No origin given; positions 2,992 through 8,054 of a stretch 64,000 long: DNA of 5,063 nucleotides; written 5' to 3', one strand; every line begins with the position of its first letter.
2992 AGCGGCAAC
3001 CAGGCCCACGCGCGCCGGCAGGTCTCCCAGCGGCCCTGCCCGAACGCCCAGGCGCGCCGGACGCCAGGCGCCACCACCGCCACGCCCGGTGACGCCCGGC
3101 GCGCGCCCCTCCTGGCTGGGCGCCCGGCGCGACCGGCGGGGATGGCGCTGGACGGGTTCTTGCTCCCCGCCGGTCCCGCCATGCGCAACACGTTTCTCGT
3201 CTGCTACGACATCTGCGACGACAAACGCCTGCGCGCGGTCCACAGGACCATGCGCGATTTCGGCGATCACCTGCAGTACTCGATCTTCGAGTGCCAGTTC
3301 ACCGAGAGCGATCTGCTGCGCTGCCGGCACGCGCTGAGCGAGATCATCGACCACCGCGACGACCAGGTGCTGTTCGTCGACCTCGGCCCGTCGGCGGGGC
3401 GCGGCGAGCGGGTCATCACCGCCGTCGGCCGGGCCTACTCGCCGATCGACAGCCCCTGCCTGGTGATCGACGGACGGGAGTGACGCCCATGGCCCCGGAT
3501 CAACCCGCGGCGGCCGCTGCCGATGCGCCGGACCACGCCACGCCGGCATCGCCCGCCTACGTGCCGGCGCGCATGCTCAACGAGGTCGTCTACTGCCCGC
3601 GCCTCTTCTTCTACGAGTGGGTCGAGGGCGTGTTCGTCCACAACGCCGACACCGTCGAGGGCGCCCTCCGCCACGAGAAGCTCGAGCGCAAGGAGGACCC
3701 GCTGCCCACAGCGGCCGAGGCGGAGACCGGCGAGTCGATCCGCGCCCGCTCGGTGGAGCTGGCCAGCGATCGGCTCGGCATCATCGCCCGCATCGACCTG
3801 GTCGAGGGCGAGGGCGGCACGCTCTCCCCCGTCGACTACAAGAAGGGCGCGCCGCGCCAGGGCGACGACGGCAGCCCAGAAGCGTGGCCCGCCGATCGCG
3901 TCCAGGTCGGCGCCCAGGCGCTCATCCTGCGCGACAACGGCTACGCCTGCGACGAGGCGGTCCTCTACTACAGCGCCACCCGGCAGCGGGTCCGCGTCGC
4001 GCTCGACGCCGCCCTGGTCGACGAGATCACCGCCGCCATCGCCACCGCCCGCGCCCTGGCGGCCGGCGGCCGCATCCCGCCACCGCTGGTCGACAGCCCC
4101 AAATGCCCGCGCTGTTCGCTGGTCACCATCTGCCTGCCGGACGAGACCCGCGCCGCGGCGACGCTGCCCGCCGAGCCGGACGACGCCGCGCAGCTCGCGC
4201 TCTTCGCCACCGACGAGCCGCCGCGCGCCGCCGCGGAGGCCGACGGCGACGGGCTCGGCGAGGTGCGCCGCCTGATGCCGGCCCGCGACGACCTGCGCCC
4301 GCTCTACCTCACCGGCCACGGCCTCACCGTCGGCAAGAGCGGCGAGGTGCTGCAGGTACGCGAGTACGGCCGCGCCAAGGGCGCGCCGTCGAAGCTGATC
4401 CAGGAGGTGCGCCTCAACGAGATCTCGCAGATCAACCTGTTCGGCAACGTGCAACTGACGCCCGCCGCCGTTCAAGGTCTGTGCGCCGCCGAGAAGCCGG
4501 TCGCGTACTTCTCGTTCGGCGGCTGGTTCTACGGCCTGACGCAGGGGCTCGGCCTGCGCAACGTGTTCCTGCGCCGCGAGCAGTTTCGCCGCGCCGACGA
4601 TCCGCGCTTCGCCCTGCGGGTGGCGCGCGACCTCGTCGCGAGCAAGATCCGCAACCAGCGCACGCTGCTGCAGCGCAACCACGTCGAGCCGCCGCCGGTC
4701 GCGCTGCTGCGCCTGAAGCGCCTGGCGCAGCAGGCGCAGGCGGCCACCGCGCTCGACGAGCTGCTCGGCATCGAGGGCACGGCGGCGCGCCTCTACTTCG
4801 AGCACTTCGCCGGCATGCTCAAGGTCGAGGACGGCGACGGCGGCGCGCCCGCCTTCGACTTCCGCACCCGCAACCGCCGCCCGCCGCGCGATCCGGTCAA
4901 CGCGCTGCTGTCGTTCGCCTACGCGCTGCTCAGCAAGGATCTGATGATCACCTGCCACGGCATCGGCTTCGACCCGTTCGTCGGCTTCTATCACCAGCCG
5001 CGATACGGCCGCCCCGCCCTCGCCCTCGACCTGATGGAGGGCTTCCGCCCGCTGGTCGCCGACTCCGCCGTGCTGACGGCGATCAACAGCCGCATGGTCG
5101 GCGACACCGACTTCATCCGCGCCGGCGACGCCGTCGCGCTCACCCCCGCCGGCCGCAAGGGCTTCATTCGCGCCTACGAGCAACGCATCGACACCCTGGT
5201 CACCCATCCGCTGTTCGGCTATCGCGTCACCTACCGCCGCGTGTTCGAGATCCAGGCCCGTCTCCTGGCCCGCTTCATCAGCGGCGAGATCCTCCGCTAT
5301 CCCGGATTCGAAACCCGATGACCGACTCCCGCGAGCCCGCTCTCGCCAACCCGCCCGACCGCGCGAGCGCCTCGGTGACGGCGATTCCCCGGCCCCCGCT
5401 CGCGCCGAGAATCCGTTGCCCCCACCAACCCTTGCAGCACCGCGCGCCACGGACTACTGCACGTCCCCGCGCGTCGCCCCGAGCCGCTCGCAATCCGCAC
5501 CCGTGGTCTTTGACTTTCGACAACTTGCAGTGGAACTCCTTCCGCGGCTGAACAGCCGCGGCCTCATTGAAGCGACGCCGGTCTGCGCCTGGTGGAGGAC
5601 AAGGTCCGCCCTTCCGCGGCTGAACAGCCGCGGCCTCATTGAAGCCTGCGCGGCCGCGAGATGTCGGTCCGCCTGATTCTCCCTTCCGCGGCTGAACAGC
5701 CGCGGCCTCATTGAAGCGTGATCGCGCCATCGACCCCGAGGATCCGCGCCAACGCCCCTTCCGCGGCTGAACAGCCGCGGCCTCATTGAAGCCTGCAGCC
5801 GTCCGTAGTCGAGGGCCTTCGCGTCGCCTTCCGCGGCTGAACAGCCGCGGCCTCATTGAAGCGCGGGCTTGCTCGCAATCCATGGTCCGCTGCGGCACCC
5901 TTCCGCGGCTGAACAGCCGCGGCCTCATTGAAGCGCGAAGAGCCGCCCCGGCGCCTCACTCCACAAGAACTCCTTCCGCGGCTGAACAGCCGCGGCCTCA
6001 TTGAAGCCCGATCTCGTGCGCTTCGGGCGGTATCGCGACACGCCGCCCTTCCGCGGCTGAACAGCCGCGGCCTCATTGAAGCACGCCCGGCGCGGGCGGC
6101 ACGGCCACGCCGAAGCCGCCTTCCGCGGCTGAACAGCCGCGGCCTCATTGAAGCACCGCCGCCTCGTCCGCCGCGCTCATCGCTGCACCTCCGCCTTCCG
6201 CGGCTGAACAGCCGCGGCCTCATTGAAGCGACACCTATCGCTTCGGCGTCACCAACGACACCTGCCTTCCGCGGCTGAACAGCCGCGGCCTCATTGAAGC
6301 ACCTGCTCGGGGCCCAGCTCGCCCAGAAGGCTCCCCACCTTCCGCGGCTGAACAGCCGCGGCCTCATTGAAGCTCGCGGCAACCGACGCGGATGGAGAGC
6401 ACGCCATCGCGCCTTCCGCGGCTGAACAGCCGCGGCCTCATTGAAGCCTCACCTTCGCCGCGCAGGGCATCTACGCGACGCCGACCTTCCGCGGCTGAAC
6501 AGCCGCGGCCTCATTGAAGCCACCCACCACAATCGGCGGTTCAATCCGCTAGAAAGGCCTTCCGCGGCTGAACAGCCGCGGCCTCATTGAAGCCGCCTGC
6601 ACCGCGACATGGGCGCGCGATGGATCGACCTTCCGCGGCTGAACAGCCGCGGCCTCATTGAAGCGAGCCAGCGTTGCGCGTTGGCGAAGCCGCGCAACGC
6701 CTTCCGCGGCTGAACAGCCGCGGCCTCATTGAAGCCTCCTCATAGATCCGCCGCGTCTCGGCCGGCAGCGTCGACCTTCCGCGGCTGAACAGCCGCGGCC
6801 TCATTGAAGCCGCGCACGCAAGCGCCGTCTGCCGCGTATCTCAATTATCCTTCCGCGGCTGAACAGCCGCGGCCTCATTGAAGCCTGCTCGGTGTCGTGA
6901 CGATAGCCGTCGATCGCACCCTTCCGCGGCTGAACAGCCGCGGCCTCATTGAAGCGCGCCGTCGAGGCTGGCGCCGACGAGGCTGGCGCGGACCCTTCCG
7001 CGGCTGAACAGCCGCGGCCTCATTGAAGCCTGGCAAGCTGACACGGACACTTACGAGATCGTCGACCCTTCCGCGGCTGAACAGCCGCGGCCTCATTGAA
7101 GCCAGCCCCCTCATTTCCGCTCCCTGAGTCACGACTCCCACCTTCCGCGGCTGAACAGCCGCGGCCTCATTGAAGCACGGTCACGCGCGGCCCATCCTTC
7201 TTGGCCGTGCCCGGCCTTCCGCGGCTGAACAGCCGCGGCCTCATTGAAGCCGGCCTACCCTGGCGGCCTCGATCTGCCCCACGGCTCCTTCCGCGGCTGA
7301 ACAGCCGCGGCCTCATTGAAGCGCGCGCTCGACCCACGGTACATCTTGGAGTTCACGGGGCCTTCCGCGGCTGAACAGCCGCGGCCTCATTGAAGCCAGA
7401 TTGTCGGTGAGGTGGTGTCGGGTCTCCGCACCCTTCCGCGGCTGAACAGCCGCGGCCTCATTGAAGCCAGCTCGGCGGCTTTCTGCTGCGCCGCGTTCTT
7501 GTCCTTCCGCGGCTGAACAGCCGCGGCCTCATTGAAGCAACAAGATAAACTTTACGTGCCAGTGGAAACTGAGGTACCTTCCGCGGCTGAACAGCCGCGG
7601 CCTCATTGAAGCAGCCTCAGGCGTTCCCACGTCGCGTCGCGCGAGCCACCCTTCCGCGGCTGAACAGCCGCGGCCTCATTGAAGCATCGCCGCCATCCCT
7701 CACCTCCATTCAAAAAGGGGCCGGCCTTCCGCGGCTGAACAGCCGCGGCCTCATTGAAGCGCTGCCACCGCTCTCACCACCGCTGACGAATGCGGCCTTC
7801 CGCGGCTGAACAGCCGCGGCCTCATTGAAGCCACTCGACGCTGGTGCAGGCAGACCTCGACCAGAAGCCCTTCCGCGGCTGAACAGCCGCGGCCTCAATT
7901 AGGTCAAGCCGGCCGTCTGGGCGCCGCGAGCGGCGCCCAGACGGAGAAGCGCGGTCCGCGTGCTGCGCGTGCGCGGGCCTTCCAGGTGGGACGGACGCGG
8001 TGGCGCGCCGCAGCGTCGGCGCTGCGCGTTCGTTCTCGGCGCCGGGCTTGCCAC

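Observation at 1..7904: Type I-G-like CRISPR-Cas with split, divergent architecture and no Cascade genes nearby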

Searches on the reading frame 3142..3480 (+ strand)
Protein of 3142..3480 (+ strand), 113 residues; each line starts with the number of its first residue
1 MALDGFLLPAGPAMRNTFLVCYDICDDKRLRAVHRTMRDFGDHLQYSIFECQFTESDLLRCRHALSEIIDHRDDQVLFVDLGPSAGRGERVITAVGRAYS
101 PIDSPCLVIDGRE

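Call 8: search_protein_families(library=ncbifam, proteins=[window:3142-3480:+], max_evalue=0.01)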
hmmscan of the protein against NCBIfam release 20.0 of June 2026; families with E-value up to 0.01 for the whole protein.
window:3142-3480:+ (113 aa): 1 family
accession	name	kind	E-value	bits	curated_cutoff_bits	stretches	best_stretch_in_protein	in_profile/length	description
TIGR01573.1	cas2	equivalog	2.2e-07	31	24.5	1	18-84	3-73/96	CRISPR-associated endonuclease Cas2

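Call 9: search_protein_families(library=pfam, proteins=[window:3142-3480:+], max_evalue=0.01)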
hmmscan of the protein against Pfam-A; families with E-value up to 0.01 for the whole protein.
window:3142-3480:+ (113 aa): 1 family
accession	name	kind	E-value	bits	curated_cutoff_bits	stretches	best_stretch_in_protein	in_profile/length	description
PF09827.14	CRISPR_Cas2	-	1.7e-17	63.8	23.8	1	18-82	3-67/74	CRISPR associated protein Cas2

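Call 45: search_protein_families(library=padloc, proteins=[window:3142-3480:+], max_evalue=0.001)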
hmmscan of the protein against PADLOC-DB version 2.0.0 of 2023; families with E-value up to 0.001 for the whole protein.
window:3142-3480:+ (113 aa): 20 families
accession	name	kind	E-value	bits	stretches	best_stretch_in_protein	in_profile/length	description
PDLC01756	Cas2g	-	2.6e-27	92.7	1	15-104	3-91/96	-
PDLC02078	Cas2b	-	9.3e-19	65.2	1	14-81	1-67/94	-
PDLC02027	Cas2d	-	5.5e-18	63.2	1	18-84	3-69/89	-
PDLC01338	Cas2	-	1.1e-17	62.3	1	19-85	2-65/76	"CAS-I,CAS-II,CAS-III,CAS-IV,CAS-V,CAS-VI; acquisition_2"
PDLC01649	Cas2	-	1.3e-17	61.9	1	18-81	3-65/70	"CAS-I,CAS-II,CAS-III,CAS-IV,CAS-V,CAS-VI; acquisition_2"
PDLC00936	Cas2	-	7.5e-16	56.4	1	19-92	2-78/83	Cas2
PDLC02074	Cas2_IIIb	-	5.7e-15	53.2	1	18-81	3-65/86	-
PDLC01443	Cas2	-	2.1e-13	48.6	1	18-90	3-73/86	"CAS-I,CAS-II,CAS-III,CAS-IV,CAS-V,CAS-VI; acquisition_2"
PDLC01751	Cas2c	-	9.8e-13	46.4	1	19-83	4-72/95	-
PDLC01749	Cas2b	-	2.2e-12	45.3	1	19-82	4-66/87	-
PDLC01748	Cas2_IIIa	-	2.9e-10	38.6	1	18-97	3-76/88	-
PDLC02076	Cas2b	-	4.8e-09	34.5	1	19-78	4-62/87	-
PDLC01251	Cas2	-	1.4e-08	32.9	1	18-76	3-60/84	"CAS-I,CAS-II,CAS-III,CAS-IV,CAS-V,CAS-VI; acquisition_2"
PDLC00935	Cas2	-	5.9e-08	31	1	18-84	3-73/96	CRISPR-associated endonuclease Cas2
PDLC01525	Cas2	-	8.5e-08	30.8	1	18-80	3-65/90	"CAS-I,CAS-II,CAS-III,CAS-IV,CAS-V,CAS-VI; acquisition_2"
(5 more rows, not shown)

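Call 67: find_related_loci(query=A3, collection=metagenome_contigs, flank=10000)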
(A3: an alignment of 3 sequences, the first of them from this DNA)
Query A3 (100 aa) in metagenome_contigs; peptide patterns used: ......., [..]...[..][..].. (x = any residue, [..] = any of these).
600 stretches matched a pattern (row limit reached: there are more); 450 encode a relative of the query (tblastn E <= 1e-3); the best 80 are kept; 80 distinct loci.
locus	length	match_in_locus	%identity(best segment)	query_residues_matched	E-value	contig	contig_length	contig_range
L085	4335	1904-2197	90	1-98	2e-58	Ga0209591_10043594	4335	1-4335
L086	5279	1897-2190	86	1-98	2e-57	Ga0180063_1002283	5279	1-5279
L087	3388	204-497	88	1-98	2e-57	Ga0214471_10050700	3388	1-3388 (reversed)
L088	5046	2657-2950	85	1-98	9e-57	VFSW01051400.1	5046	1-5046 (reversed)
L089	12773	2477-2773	82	1-99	5e-56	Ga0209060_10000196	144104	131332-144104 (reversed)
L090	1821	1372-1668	83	1-99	4e-57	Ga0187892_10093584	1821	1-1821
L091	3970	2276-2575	84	1-100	6e-56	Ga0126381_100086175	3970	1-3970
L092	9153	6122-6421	84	1-100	6e-56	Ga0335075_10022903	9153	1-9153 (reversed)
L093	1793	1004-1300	83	1-99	3e-57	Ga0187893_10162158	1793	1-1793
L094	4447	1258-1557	83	1-100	1e-55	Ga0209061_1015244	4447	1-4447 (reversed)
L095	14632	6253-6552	83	1-100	2e-55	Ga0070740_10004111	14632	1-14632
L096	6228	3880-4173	84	1-98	2e-55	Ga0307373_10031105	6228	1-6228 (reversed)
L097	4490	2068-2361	84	1-98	2e-55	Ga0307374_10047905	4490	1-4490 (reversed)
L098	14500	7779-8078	83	1-100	1e-55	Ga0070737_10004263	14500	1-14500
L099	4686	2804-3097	83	1-98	4e-55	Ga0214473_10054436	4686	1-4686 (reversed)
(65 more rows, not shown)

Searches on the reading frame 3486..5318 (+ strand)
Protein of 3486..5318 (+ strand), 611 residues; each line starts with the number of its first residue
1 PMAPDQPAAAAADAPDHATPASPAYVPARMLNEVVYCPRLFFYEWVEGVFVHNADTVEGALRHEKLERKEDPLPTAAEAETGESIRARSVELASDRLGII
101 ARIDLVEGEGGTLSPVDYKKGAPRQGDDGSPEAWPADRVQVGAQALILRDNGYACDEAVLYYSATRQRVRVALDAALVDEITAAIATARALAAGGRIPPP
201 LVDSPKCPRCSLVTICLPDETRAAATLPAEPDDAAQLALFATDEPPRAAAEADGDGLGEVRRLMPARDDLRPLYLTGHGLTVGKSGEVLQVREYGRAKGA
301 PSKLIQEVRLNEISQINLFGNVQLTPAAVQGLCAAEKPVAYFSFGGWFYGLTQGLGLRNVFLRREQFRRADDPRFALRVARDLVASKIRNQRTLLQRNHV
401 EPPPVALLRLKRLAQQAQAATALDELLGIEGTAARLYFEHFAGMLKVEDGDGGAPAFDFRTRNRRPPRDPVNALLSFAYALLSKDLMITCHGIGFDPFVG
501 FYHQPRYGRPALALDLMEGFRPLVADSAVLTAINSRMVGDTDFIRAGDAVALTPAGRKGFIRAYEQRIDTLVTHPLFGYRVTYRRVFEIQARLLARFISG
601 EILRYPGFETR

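Call 8: search_protein_families(library=ncbifam, proteins=[window:3486-5318:+], max_evalue=0.01)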
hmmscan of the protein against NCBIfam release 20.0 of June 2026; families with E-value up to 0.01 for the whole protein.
window:3486-5318:+ (611 aa): 10 families
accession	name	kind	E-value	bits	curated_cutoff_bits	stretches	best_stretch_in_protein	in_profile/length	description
NF049935.1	cas4g_cas1g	exception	1.3e-220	733.5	560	1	25-611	1-546/546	CRISPR-associated endonuclease Cas4g/Cas1g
TIGR04093.1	cas1_CYANO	exception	2.6e-87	292.9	385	1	273-610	3-333/334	type I-D CRISPR-associated endonuclease Cas1d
TIGR03640.1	cas1_DVULG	exception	3.7e-81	273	385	1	271-608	4-338/340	type I-C CRISPR-associated endonuclease Cas1c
TIGR00287.1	cas1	equivalog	9.5e-73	245.1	71.7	1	273-601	2-322/327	CRISPR-associated endonuclease Cas1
TIGR03983.1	cas1_MYXAN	equivalog_domain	4.8e-66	223.1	358.05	1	262-601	3-337/347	type I-MYXAN CRISPR-associated endonuclease Cas1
TIGR03641.1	cas1_HMARI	exception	1.2e-40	139.8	304.1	1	307-601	28-314/324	type I-B CRISPR-associated endonuclease Cas1b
TIGR00372.1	cas4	equivalog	2.5e-28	99.1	65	1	30-218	5-180/180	CRISPR-associated protein Cas4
TIGR04329.1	cas1_PREFRAN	exception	1.7e-25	89.8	300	1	359-587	90-303/317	type V CRISPR-associated endonuclease Cas1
TIGR03639.1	cas1_NMENI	exception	1.3e-12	47.7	120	1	381-531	104-231/278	type II CRISPR-associated endonuclease Cas1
TIGR03638.1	cas1_ECOLI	exception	0.0033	16.7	215.6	1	411-505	118-206/269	type I-E CRISPR-associated endonuclease Cas1e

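Call 9: search_protein_families(library=pfam, proteins=[window:3486-5318:+], max_evalue=0.01)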
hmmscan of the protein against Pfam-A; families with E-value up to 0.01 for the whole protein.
window:3486-5318:+ (611 aa): 3 families
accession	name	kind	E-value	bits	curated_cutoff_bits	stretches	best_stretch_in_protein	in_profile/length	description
PF01867.21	Cas_Cas1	-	7.1e-84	281.7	22.3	1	273-566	1-283/283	CRISPR associated protein Cas1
PF01930.23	Cas_Cas4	-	1.6e-15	58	22.7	1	30-217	4-159/160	Domain of unknown function DUF83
PF12705.13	PDDEXK_1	-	6.3e-08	33.3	22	1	82-216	109-246/247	PD-(D/E)XK nuclease superfamily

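Call 38: list_cluster_members(proteins=[P0001, window:3486-5318:+, window:2759-2989:+])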
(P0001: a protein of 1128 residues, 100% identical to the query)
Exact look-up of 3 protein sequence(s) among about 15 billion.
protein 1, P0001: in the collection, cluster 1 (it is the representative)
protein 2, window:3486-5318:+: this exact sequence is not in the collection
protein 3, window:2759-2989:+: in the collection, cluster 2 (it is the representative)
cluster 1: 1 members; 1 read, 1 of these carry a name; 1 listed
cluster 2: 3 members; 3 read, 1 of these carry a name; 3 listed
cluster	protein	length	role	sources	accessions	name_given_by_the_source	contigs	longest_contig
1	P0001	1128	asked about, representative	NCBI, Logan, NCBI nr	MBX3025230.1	Fic family protein [bacterium]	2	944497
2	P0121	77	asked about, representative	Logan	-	-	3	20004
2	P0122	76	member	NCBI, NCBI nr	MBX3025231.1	DUF4926 domain-containing protein [bacterium]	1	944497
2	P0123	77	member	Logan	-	-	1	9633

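Call 45: search_protein_families(library=padloc, proteins=[window:3486-5318:+], max_evalue=0.001)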
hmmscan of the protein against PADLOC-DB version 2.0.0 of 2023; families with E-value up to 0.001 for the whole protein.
window:3486-5318:+ (611 aa): 41 families (the best 25 are shown)
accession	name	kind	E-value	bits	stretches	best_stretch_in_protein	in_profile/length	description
PDLC01747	Cas1g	-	3.5e-170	565.1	1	26-611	1-523/523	-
PDLC02067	Cas1b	-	8.7e-101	336.3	2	259-601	188-523/533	-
PDLC00928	Cas1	-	6.1e-99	329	1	272-599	2-314/315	Cas1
PDLC01248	Cas1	-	2.1e-93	311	1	272-600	2-289/289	"CAS-I,CAS-II,CAS-III,CAS-IV,CAS-V,CAS-VI; acquisition_1"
PDLC01608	Cas1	-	5e-87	289.9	1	273-566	1-276/276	"CAS-I,CAS-II,CAS-III,CAS-IV,CAS-V,CAS-VI; acquisition_1"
PDLC01743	Cas1c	-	2.6e-82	274.7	1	270-609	5-335/337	-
PDLC00923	Cas1c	-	9.7e-82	273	1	271-608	4-338/340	"CRISPR-associated endonuclease Cas1, subtype I-C/DVULG"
PDLC01334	Cas1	-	1.4e-81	272.4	1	272-608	4-335/336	"CAS-I,CAS-II,CAS-III,CAS-IV,CAS-V,CAS-VI; acquisition_1"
PDLC02025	Cas1d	-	3.1e-81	271.3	1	273-609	4-314/316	-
PDLC00927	Cas1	-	2.5e-73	245.1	1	273-601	2-322/327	CRISPR-associated endonuclease Cas1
PDLC00922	Cas1a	-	1.3e-66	223.1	1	262-601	3-337/347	"CRISPR-associated endonuclease Cas1, subtype MYXAN"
PDLC01449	Cas1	-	1.1e-64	216.5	1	271-601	2-283/285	"CAS-I,CAS-II,CAS-III,CAS-IV,CAS-V,CAS-VI; acquisition_1"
PDLC01249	Cas1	-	5e-57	191.3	1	273-543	1-246/246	"CAS-I,CAS-II,CAS-III,CAS-IV,CAS-V,CAS-VI; acquisition_1"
PDLC01740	Cas1_IIIa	-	9.3e-53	178.1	1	273-598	3-314/331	-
PDLC01742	Cas1b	-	5.9e-42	142.3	1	306-601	29-316/326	-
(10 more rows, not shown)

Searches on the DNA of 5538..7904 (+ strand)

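Call 32: search_dna_similar(query=window:5538-7904:+, collection=phages, mode=distant, max_evalue=0.01, max_rows=20)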
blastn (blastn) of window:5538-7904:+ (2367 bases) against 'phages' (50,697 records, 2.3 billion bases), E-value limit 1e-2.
No match.

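Call 33: search_dna_similar(query=window:5538-7904:+, collection=plasmids, mode=distant, max_evalue=0.01, max_rows=20)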
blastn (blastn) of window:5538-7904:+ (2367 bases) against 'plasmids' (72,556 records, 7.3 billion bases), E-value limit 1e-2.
In 2 record(s) the limit of 40 matching pieces per record was reached: places in those records are undercounted.
Records with a match: 8; places in all: 52; records where one place covers at least 80% of the query: 2.
Best place of each record, by identity: 80-90% 2; 60-80% 6.
By first word of the organism name: Cereibacter 3; Candidatus 1; Rhodoplanes 1; Methylomagnum 1; Azospirillum 1; Cupriavidus 1.
By predicted mobility (MOB-suite, as given by PLSDB): non-mobilizable 8.
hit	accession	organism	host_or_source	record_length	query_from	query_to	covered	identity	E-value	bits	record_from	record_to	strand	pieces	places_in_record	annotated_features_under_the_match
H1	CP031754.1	Cereibacter sphaeroides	cell culture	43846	1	1930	82%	63.9%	2e-20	177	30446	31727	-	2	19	none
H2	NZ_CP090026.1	Cereibacter azotoformans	cell culture,Aquaculture sediment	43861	1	1930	82%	63.9%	2e-20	177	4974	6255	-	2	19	none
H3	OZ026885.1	Candidatus Methylocalor cossyra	-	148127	223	2294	37%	71.7%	3e-5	439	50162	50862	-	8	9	none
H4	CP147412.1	Cereibacter sphaeroides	purified isolate from lagoon ...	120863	221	2148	23%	73.4%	2e-6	280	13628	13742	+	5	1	hypothetical protein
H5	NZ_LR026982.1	Rhodoplanes serenus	-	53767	2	982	12%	82.6%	2e-6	284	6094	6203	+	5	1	hypothetical protein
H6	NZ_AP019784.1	Methylomagnum ishizawai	-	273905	512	1199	9%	72.0%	1e-3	108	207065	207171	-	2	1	hypothetical protein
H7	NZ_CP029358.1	Azospirillum thermophilum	cell culture,hot spring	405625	1093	1273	8%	68.3%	4e-3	52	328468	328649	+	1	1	none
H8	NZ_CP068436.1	Cupriavidus necator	heavy metal containmented soil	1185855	556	600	2%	86.7%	4e-3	52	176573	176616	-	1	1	none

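Call 34: get_annotated_region(hit=H1, flank=12000)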
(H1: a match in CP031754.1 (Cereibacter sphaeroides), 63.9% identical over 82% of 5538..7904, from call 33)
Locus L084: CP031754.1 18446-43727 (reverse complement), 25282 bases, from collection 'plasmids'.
description: Cereibacter sphaeroides strain EBL0706 plasmid p.C, complete sequence
organism: Cereibacter sphaeroides (NCBI taxid 1063)
taxonomy: Bacteria; Pseudomonadota; Alphaproteobacteria; Rhodobacterales; Paracoccaceae; Cereibacter; Cereibacter sphaeroides
host: -; source: cell culture; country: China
typing (MOB-suite, as given by PLSDB): non-mobilizable
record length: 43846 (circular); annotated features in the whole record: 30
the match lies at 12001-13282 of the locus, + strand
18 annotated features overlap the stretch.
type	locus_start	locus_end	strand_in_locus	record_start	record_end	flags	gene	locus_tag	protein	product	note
CDS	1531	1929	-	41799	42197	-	-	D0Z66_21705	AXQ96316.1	XRE family transcriptional regulator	-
CDS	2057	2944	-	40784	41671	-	-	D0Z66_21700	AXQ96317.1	WYL domain-containing protein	-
CDS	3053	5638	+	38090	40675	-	cas3u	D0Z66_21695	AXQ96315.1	type I-U CRISPR-associated helicase/endonuclease Cas3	-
CDS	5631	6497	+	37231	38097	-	cas8c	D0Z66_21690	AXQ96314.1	type I-U CRISPR-associated protein Cas8c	-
CDS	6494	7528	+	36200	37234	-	cas7u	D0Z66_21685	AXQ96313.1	type I-U CRISPR-associated protein Cas7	-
CDS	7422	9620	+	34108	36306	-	cas5u6u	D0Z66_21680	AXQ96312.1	type I-U CRISPR-associated protein Cas5/Cas6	-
CDS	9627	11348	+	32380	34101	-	-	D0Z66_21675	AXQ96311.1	CRISPR-associated endonuclease Cas4/Cas1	-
CDS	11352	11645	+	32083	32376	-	cas2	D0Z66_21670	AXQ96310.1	CRISPR-associated endonuclease Cas2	-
CDS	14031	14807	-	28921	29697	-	-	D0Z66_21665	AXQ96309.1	RES domain-containing protein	-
CDS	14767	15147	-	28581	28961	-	-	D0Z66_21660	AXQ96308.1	XRE family transcriptional regulator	-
CDS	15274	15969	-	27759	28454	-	-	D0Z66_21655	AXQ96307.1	resolvase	-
CDS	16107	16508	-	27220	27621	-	-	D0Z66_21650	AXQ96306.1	type II toxin-antitoxin system VapC family toxin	-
CDS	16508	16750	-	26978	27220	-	-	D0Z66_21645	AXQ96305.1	type II toxin-antitoxin system Phd/YefM family antitoxin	-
CDS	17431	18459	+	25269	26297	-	-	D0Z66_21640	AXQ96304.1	RepB family plasmid replication initiator protein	-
CDS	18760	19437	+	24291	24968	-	-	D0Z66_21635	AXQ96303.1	ParA family protein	-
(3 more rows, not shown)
